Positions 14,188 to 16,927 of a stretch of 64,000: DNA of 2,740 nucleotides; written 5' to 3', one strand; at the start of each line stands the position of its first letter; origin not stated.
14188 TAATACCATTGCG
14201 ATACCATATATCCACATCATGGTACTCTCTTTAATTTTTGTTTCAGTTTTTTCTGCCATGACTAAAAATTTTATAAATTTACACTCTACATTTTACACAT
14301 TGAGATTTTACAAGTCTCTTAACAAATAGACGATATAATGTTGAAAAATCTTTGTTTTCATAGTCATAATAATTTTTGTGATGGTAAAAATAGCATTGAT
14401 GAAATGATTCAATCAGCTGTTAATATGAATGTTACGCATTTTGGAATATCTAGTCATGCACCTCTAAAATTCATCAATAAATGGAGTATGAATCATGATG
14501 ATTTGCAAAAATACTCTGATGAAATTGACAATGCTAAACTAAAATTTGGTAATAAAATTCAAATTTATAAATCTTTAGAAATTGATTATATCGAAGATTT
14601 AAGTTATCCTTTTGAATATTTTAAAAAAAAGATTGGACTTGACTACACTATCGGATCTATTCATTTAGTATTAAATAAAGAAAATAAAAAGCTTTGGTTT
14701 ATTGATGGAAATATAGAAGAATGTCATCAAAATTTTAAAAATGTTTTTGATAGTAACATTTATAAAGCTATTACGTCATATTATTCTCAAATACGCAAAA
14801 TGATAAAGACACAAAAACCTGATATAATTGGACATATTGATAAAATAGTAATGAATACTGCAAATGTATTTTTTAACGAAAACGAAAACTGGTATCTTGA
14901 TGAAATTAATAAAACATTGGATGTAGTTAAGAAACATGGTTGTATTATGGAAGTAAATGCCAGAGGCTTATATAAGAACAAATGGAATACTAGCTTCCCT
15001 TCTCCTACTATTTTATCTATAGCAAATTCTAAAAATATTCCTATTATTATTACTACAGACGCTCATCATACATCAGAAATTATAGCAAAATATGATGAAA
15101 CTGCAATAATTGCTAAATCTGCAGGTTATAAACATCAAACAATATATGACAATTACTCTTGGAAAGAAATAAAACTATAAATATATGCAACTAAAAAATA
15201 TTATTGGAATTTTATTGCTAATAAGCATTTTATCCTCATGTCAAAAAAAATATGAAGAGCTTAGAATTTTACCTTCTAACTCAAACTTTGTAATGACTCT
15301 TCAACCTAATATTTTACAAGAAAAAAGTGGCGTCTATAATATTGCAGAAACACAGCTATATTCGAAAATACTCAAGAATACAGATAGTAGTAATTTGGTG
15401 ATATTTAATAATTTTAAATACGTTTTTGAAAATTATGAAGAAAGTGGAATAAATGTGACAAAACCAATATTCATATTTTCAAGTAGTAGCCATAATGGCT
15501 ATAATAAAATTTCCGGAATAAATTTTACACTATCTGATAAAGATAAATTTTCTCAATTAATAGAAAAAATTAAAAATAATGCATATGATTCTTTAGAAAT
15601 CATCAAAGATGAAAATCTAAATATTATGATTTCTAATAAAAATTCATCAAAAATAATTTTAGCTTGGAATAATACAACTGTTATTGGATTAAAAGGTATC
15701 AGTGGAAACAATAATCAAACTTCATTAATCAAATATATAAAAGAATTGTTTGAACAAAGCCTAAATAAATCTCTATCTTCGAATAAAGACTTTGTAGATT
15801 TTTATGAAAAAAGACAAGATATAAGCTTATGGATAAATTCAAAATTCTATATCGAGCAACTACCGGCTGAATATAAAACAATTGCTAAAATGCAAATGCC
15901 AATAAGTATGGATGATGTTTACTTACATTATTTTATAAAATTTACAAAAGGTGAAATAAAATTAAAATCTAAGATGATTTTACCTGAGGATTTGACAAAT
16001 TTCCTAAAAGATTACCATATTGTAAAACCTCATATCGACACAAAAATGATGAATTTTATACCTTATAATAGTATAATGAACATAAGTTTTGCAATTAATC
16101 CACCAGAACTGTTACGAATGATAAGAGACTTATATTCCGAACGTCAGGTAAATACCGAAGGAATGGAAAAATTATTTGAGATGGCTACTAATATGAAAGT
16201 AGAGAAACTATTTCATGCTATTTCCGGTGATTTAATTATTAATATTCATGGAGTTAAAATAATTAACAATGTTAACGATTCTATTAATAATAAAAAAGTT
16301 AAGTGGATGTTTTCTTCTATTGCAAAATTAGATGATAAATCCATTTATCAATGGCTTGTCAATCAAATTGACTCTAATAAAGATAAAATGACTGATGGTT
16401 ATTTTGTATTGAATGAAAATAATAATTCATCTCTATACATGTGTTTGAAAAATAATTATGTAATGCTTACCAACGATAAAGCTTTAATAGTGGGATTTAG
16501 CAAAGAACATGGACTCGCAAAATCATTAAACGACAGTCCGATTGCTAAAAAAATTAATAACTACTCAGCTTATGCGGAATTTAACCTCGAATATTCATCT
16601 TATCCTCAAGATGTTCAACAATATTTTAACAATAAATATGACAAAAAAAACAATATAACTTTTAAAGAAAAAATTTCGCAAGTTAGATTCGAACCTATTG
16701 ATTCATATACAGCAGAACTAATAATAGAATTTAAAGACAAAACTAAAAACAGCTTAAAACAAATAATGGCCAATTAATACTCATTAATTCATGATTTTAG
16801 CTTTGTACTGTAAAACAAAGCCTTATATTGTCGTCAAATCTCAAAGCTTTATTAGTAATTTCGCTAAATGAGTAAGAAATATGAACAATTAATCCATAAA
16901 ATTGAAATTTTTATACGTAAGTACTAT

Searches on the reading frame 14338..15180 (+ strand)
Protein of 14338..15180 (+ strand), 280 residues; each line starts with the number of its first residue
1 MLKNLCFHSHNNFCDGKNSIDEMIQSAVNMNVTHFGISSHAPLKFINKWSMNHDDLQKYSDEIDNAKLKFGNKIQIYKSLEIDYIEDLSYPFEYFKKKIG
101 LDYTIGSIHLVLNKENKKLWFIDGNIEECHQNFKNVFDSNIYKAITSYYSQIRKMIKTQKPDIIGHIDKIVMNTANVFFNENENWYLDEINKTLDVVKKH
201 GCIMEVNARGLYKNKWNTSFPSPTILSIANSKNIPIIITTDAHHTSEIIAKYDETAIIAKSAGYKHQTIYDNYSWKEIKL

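Call 100: search_protein_families(library=pfam, proteins=[window:14338-15180:+], max_evalue=0.00001)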
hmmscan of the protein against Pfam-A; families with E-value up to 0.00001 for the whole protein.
window:14338-15180:+ (280 aa): 1 family
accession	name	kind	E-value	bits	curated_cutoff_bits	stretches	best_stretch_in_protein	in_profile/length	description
PF02811.25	PHP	-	3e-18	67.1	26.4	1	7-208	2-163/164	PHP domain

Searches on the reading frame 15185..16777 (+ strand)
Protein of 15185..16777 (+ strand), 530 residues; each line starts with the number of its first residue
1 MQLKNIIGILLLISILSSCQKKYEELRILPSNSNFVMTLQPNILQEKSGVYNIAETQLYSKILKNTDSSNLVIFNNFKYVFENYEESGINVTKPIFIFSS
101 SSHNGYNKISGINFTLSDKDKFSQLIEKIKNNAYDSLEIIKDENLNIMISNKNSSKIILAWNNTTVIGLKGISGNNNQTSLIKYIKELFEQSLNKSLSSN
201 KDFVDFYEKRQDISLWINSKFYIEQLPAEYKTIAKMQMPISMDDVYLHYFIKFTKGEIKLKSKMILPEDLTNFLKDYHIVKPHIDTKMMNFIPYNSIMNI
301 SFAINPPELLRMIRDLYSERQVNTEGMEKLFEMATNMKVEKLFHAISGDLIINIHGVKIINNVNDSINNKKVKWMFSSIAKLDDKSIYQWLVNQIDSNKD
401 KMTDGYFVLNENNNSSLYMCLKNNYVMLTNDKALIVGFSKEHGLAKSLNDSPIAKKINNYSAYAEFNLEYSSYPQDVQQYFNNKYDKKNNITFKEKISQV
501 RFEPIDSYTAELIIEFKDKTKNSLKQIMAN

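Call 28: search_protein_families(library=pfam, proteins=[window:15185-16777:+], max_evalue=0.00001)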
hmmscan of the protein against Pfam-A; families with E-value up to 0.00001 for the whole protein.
window:15185-16777:+ (530 aa): 1 family
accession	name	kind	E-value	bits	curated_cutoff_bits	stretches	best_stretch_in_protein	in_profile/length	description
PF16120.10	DUF4836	-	9.8e-49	167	27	1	27-524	3-481/481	Domain of unknown function (DUF4836)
